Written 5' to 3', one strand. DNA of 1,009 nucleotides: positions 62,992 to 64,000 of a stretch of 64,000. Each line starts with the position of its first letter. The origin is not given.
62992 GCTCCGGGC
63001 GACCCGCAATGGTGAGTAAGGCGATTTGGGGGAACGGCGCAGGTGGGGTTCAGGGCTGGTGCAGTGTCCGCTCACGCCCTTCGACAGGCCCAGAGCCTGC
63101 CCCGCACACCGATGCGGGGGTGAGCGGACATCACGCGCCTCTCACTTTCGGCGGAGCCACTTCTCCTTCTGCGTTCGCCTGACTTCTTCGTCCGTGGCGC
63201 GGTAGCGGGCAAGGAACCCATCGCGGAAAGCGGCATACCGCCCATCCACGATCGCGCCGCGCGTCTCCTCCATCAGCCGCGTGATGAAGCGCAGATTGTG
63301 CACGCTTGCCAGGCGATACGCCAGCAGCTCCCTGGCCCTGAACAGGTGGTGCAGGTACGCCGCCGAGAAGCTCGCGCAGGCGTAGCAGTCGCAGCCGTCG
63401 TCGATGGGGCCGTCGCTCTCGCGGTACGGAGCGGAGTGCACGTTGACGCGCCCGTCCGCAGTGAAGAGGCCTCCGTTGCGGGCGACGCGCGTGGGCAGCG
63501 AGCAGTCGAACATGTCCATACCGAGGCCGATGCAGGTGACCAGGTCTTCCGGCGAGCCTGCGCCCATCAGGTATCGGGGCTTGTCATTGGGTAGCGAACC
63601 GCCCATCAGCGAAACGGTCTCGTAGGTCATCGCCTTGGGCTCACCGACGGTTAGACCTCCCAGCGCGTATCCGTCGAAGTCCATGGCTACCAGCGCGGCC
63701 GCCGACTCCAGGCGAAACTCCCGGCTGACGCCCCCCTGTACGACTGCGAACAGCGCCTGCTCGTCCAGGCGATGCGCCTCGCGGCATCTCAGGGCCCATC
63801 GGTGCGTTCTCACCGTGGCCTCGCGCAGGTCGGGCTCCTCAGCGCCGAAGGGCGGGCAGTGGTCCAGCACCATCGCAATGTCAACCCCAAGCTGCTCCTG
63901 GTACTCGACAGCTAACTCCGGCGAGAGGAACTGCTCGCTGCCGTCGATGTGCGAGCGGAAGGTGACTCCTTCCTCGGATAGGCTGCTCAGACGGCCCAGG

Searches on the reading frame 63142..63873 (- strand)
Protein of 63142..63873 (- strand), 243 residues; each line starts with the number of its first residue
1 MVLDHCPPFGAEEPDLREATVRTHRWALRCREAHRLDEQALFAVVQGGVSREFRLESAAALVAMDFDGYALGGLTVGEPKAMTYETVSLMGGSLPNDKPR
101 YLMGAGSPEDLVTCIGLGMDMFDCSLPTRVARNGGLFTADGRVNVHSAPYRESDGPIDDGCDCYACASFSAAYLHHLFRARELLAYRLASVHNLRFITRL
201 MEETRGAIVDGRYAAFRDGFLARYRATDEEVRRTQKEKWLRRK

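Call 28: search_protein_families(library=pfam, proteins=[window:63142-63873:-], max_evalue=0.001)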
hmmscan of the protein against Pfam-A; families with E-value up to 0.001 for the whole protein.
window:63142-63873:- (243 aa): 1 family
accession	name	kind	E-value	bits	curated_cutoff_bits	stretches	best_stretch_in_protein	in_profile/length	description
PF01702.25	TGT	-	2.3e-85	287.2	26.3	1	1-225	131-356/357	Queuine tRNA-ribosyltransferase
